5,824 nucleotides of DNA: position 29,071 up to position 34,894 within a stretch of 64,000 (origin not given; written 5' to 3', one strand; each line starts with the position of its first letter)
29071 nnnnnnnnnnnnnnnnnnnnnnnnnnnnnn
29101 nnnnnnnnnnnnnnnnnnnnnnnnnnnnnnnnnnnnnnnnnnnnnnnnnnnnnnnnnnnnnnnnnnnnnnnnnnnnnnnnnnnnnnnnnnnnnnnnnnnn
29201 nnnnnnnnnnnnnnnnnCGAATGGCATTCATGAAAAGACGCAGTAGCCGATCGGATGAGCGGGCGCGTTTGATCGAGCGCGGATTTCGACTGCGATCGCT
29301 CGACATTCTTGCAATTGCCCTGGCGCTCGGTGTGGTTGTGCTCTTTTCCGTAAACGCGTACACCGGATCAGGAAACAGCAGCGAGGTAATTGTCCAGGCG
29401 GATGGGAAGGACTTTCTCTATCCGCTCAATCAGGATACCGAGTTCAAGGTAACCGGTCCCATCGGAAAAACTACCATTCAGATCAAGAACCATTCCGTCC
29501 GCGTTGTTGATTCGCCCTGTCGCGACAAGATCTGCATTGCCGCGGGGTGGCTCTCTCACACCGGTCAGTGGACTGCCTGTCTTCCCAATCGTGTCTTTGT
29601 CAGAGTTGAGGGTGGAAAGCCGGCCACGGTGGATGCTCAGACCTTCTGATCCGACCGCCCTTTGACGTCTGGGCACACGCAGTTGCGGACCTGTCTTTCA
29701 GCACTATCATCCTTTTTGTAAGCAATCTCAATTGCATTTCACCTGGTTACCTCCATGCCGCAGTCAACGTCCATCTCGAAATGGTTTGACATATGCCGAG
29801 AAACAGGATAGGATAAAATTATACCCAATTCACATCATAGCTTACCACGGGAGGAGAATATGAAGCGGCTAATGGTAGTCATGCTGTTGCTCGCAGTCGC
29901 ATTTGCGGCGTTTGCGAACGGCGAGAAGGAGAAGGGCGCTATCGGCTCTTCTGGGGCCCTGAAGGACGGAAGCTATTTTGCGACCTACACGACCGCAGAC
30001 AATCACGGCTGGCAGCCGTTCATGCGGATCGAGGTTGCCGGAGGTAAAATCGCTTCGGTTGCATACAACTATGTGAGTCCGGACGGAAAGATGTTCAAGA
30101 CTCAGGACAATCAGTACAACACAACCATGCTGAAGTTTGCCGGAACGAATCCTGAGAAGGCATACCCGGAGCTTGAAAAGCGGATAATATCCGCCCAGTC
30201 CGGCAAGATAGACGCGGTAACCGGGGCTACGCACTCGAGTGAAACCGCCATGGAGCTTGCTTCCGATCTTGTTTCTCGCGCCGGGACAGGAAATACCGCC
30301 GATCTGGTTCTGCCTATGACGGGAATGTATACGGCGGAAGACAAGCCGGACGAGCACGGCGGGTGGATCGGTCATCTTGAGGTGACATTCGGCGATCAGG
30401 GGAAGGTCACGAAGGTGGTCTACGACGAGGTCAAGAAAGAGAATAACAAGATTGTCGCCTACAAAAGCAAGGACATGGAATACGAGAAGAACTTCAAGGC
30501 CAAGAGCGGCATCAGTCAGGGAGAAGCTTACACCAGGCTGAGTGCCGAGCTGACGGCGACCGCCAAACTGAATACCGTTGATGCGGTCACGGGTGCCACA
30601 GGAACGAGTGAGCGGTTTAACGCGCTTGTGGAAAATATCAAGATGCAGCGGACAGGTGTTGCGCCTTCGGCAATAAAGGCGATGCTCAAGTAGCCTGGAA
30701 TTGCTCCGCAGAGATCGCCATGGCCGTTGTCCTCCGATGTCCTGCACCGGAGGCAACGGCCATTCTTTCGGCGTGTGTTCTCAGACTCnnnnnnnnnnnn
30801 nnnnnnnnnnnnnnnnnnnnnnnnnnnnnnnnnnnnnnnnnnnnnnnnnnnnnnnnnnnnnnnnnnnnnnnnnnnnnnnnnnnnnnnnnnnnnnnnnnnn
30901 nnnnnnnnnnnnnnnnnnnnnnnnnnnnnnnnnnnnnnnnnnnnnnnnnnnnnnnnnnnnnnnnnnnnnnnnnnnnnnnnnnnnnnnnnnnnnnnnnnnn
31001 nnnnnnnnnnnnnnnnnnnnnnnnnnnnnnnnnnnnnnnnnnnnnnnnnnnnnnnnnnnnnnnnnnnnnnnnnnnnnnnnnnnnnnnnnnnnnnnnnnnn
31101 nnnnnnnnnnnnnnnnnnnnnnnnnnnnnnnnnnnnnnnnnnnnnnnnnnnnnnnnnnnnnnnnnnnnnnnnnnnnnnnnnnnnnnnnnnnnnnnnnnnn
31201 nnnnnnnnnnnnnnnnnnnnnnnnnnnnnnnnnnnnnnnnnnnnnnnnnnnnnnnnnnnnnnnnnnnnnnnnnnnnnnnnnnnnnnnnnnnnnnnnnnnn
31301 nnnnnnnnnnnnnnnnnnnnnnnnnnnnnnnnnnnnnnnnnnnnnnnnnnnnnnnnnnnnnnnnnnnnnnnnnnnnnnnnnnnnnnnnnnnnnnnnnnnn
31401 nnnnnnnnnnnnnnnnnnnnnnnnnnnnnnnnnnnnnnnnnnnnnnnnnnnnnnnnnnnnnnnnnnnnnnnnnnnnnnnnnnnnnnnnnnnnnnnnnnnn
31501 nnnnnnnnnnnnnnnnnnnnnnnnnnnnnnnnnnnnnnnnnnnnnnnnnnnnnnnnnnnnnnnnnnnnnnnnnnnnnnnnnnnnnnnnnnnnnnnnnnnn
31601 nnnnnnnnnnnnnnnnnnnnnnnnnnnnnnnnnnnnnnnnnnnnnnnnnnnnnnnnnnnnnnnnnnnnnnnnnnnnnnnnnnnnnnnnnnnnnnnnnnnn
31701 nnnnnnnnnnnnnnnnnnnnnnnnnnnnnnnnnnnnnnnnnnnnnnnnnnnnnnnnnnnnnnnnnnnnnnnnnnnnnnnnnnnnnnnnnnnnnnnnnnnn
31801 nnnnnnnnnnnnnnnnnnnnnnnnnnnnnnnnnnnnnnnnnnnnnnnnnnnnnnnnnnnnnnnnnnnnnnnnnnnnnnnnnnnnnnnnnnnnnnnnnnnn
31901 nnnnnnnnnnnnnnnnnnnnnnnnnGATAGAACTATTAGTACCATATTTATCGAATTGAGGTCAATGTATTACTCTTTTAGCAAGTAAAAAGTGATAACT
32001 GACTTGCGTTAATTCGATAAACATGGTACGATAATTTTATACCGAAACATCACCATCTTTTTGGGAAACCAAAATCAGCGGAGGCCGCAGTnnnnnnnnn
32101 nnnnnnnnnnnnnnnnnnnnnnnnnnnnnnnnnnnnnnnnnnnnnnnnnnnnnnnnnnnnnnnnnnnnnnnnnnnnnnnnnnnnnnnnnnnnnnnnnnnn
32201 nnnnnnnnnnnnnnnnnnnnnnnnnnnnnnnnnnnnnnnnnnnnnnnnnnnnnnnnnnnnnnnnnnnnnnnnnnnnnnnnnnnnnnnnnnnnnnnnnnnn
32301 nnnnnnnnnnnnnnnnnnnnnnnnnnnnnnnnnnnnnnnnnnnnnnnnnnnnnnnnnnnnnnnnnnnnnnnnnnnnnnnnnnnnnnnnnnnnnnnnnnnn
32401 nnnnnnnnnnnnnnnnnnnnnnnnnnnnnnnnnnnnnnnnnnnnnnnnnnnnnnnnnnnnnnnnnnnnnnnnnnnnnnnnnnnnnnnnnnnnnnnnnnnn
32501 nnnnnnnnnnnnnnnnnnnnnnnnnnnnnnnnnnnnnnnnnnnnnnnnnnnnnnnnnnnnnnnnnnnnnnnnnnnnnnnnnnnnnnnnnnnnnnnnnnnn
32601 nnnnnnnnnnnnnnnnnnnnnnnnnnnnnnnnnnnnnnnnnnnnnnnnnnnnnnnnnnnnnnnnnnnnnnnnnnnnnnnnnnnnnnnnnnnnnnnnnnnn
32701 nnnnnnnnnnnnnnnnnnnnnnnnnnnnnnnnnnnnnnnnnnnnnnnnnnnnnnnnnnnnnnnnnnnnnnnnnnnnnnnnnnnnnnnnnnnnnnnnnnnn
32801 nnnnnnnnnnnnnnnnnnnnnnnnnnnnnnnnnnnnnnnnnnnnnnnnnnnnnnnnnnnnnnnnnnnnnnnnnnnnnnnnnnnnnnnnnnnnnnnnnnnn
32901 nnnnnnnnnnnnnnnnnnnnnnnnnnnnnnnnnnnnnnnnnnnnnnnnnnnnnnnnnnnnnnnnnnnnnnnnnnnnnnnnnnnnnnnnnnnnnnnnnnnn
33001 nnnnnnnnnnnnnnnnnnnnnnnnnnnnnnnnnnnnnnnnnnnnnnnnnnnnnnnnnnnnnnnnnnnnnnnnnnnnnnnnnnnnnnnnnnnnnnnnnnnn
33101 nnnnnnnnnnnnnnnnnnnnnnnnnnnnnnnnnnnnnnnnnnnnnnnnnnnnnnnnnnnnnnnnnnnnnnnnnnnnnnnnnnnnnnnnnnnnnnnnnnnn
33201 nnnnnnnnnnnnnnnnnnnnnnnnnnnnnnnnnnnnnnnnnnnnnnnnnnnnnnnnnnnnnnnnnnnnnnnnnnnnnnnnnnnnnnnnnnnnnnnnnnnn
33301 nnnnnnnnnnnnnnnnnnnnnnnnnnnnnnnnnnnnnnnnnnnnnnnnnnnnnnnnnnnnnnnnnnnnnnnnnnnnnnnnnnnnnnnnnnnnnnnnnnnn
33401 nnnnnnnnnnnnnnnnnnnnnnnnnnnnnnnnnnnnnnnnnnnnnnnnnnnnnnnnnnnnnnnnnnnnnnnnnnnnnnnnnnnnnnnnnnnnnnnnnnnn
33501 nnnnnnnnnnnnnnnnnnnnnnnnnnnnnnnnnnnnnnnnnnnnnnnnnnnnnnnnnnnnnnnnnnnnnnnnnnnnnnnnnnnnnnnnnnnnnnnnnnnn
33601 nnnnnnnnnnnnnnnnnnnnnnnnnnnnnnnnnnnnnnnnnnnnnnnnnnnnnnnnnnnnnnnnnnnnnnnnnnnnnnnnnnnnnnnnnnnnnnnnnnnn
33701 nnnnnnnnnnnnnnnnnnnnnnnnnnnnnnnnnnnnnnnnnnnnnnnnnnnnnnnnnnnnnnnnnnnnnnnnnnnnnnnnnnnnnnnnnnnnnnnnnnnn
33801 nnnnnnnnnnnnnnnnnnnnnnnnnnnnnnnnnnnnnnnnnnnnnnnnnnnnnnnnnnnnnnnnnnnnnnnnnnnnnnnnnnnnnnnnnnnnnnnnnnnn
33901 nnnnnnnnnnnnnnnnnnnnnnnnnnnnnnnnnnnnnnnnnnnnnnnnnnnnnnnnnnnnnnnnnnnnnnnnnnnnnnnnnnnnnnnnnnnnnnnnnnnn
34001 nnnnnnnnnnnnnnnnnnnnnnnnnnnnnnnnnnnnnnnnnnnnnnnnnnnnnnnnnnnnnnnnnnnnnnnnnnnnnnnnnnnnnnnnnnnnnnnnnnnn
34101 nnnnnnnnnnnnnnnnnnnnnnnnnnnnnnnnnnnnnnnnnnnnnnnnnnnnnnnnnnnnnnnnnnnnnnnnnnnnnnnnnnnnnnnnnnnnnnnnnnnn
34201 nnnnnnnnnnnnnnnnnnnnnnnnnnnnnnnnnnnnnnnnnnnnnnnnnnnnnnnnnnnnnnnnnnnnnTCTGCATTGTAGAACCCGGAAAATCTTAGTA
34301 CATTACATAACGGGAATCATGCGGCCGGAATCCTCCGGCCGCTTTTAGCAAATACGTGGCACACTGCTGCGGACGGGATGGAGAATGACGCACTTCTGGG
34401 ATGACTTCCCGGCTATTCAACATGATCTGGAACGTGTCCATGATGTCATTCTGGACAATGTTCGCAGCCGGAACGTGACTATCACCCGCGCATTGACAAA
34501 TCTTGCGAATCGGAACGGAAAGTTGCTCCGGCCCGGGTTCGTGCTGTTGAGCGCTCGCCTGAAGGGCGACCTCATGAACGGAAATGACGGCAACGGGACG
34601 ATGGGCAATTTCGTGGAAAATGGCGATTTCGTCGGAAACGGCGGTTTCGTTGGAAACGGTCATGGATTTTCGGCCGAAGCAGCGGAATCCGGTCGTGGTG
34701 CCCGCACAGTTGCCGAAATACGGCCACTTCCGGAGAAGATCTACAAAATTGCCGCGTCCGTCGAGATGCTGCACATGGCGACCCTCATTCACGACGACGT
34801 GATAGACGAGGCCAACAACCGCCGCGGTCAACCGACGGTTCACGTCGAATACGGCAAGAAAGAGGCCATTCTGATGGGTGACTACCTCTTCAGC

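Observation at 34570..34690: In-frame 18-nt tandem repeats create a Gly/Asn/Phe insertion ahead of the FARM motif of a polyprenyl synthase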

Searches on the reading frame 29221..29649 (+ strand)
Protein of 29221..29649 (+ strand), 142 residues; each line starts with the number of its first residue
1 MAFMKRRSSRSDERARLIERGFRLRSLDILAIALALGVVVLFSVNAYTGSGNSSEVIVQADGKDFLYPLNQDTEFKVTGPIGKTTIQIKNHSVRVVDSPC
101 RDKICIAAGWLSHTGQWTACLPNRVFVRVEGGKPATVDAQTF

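Call 73: search_protein_families(library=pfam, proteins=[window:29221-29649:+], max_evalue=10)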
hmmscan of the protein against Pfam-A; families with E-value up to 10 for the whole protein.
window:29221-29649:+ (142 aa): 1 family
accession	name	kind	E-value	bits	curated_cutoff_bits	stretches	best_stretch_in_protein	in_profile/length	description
PF07009.16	NusG_II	-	1.7e-25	89.7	29.6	1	32-132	2-106/107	NusG domain II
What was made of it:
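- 29221..29649 (+): Membrane-anchored NusG_II-domain protein (probable EetA-like). PF07009 1.7e-25 (call 73).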

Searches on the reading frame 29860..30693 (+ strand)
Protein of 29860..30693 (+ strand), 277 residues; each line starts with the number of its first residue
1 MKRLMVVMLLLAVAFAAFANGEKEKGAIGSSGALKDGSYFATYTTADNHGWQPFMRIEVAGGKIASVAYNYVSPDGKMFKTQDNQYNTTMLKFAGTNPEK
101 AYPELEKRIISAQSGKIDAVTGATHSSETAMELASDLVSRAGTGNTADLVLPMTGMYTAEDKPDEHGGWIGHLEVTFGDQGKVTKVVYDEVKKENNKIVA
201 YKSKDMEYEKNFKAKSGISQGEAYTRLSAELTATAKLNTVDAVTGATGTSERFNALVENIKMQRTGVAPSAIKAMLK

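Call 30: search_protein_families(library=pfam, proteins=[window:29860-30693:+], max_evalue=0.01)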
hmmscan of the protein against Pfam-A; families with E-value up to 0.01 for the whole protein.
window:29860-30693:+ (277 aa): 1 family
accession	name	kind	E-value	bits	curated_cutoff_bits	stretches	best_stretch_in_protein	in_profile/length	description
PF04205.19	FMN_bind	-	1.6e-12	48.3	22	2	173-259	8-74/77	FMN-binding domain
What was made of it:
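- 29860..30693 (+): Secreted protein with two FMN-binding stretches (PplA-like). PF04205, 2 stretches (call 30).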

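Call 51: search_protein_families(library=ncbifam, proteins=[window:29860-30693:+], max_evalue=0.01)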
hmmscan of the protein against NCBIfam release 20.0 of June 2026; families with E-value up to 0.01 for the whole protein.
window:29860-30693:+ (277 aa): 3 families
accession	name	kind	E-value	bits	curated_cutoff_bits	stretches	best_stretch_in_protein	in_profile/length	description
NF041941.1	lipo_FMN_PplA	exception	2.1e-40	138.8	325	1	28-258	52-281/302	extracellular electron transfer flavoprotein PplA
NF041840.1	rnfG_Methano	equivalog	0.0012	18.5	230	0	106-132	149-175/189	Rnf electron transport complex subunit RnfG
NF045876.1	RnfG_DVU2794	exception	0.0039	16.7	205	0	107-135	145-173/190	RnfABCDGE type electron transport complex subunit G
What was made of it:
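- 29860..30693 (+): NCBIfam NF041941 PplA 2.1e-40, 138.8 bits, below the cutoff of 325 (call 51).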

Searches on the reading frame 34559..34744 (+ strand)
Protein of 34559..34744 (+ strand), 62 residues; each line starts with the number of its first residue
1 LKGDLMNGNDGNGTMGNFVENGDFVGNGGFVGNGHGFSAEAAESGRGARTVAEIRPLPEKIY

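Call 62: search_protein_representatives(protein=window:34559-34738:+)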
Query: 60 residues. Proteins with E-value up to 0.001 (for the whole library): 3; up to 1e-10: 1; up to 1e-30: 0. The best 3 are listed.
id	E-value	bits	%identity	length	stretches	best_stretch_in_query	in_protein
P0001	3.2e-30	118.7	100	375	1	1-60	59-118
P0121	5.1e-06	42.6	41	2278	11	20-51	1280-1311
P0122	4.7e-04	36.4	31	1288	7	17-58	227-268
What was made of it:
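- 34568..34720 (+): Lineage-specific insertion, residues 62-112 (51 aa; about 52 aa over the family's modal spacing): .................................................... No match elsewhere among 1.84e9 representatives (call 62).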

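Call 64: search_protein_families(library=pfam, proteins=[P0121, P0122], max_evalue=0.01)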
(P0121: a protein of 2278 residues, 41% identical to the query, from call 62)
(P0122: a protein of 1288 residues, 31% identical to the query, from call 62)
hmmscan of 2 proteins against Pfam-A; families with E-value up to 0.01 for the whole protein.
P0121 (2278 aa): 7 families
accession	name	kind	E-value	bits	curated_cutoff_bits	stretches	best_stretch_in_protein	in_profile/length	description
PF19408.5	PKD_6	-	6.5e-33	113.4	25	3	1004-1085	2-81/82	PKD-like domain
PF13573.12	SprB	-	4.1e-26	90.8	28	6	1726-1758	2-34/37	SprB repeat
PF13585.12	CHU_C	-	4.9e-24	84.7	27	1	2193-2276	2-86/86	CHU_C Type IX secretion signal domain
PF19081.6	Ig_7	-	8.5e-11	42.4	27.3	2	830-915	1-84/84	Ig-like domain CHU_C associated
PF19777.4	DUF6263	-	6.6e-10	39.4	26.7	0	39-64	132-157/196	Family of unknown function (DUF6263)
PF08187.16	Tetradecapep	-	2.7e-06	27.4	25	0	1220-1227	3-10/14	Myoactive tetradecapeptides family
PF12545.13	DUF3739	-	0.0022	18.9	27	0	728-792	28-91/110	Filamentous haemagglutinin family outer membrane protein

P0122 (1288 aa): 14 families
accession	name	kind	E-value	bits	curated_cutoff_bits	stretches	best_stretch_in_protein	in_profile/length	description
PF17803.7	Cadherin_4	-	2.3e-88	291.2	25.1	10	1135-1198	1-63/71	Bacterial cadherin-like domain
PF17892.7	Cadherin_5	-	1.2e-81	269.2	26.5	10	484-592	1-98/98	Cadherin-like domain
PF17963.7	Big_9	-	4.7e-53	178.5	23.6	9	265-370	1-89/89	Bacterial Ig domain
PF03463.20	eRF1_1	-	3.1e-19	69.6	23.8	0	415-452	65-102/123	eRF1 domain 1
PF05362.19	Lon_C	-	5.3e-14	52.7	21.1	0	403-447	34-78/205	Lon protease (S16) C-terminal proteolytic domain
PF11016.13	DUF2854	-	1.4e-08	35.2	25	0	359-403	5-49/146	Protein of unknown function (DUF2854)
PF16537.11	T2SSB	-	2.6e-08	33.8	28.4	0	310-337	15-43/60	Type II secretion system protein B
PF16323.11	DUF4959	-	2.5e-06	28.2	32.9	0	252-324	15-87/106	Domain of unknown function (DUF4959)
PF13860.13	FlgD_ig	-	2.5e-06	27.8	27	0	1006-1035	48-77/79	FlgD Ig-like domain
PF18879.6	EspA_EspE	-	5.9e-05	23.8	27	0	241-270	34-63/84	EspA/EspE family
PF08153.17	NGP1NT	-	9.3e-05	23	27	0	211-239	14-42/131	NGP1NT (NUC091) domain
PF22122.2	InlK_D2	-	0.00068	20.3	26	0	391-435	8-52/112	Internalin K domain D2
PF06017.19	Myosin_TH1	-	0.0016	18.6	31.1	0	803-837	74-108/185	Unconventional myosin tail, actin- and lipid-binding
PF23512.1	Microp_apicomplexa_8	-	0.0018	19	27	0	248-269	8-29/93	Apicomplexa microprotein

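Call 73: search_protein_families(library=pfam, proteins=[window:34559-34744:+], max_evalue=10)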
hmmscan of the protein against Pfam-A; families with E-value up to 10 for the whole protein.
seq(62 aa): 0 families
